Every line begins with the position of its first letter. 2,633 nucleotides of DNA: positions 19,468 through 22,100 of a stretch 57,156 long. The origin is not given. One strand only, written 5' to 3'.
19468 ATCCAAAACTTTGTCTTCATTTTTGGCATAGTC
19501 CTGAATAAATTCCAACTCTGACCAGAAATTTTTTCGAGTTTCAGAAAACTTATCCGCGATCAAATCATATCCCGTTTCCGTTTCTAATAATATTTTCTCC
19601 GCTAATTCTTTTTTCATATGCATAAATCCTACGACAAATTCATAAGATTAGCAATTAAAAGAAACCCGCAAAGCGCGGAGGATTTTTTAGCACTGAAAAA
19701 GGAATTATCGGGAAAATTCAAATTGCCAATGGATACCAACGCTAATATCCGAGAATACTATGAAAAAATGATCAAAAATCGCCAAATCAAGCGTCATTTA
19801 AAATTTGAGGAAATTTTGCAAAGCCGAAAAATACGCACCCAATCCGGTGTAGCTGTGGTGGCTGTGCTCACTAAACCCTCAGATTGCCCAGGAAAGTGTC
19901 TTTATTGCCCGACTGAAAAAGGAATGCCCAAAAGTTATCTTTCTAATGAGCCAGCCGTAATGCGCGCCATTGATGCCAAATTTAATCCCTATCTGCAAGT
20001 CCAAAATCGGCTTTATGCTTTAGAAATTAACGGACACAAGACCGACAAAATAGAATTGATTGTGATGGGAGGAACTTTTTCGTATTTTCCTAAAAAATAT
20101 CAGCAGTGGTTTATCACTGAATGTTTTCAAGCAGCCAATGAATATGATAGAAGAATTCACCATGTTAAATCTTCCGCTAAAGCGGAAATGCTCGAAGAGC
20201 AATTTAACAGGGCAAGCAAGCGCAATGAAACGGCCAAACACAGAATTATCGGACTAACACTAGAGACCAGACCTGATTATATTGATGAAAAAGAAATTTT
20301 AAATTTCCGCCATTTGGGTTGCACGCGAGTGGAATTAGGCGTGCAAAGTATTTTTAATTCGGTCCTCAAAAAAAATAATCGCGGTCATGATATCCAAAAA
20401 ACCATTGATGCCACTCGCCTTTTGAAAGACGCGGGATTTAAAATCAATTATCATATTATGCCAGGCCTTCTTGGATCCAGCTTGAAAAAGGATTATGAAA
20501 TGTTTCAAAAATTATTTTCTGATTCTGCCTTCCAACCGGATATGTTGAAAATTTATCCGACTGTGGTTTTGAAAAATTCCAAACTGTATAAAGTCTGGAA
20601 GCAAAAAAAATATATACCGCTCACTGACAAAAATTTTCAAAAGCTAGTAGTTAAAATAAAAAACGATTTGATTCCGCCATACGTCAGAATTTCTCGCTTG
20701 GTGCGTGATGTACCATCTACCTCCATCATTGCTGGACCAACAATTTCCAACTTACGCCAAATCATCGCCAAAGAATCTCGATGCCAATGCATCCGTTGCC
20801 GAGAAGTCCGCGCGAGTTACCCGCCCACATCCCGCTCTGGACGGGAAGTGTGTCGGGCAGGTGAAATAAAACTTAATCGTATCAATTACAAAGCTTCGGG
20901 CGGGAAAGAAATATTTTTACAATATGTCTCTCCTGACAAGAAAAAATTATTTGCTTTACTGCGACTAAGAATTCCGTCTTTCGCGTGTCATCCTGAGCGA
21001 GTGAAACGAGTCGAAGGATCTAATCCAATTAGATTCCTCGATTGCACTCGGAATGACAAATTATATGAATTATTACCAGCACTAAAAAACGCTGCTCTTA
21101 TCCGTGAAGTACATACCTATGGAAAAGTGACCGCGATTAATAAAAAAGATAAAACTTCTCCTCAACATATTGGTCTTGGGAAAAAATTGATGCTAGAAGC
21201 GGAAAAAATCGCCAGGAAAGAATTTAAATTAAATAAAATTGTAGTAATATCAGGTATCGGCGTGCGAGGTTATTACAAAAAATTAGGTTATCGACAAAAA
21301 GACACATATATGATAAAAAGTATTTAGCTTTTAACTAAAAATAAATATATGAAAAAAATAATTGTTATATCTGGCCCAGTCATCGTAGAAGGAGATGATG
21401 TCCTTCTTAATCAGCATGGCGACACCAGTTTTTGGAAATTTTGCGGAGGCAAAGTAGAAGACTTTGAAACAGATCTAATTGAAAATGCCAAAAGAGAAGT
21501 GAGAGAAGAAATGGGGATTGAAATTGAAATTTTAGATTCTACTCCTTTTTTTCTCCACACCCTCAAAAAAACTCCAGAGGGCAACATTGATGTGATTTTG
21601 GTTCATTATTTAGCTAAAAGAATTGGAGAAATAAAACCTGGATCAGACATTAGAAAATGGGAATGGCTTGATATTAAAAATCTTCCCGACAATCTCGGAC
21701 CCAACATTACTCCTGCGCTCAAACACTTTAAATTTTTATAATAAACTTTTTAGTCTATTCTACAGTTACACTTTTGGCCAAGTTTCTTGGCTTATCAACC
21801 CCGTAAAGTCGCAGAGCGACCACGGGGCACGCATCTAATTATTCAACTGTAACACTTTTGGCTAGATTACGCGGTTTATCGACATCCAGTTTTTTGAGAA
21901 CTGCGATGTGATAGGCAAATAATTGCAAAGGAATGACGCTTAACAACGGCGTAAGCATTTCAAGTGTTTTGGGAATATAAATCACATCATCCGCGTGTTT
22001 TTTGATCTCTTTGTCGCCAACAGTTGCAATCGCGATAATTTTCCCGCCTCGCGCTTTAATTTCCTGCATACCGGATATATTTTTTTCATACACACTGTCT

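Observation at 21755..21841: The glmS 3' end is present twice: 14 identical codons plus stop, differing only at synonymous sites, separated by a 39-nt hairpin spacer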

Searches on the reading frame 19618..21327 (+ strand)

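Call 39: search_protein_families(library=pfam, proteins=[window:19618-21327:+], max_evalue=0.0001)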
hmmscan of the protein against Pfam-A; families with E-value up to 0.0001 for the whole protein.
window:19618-21327:+ (569 aa): 2 families
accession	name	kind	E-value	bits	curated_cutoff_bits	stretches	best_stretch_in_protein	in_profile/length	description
PF16199.10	Radical_SAM_C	-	7.1e-20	71.3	31.9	1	307-386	1-82/85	Radical_SAM C-terminal domain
PF04055.27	Radical_SAM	-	2.7e-17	63.9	29.5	1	90-288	7-155/166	Radical SAM superfamily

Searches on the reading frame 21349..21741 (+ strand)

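Call 39: search_protein_families(library=pfam, proteins=[window:21349-21741:+], max_evalue=0.0001)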
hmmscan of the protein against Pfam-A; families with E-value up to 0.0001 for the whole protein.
window:21349-21741:+ (130 aa): 1 family
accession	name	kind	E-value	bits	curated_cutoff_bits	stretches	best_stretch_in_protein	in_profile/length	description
PF00293.34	NUDIX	-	3.3e-15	56.7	21.1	1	12-122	9-129/134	NUDIX domain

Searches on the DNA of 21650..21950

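Call 73: search_rna_families(source=window, start=21650, end=21950, threshold=evalue, max_evalue=10)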
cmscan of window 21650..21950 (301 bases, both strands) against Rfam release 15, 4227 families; matches with E-value up to 10: 0.
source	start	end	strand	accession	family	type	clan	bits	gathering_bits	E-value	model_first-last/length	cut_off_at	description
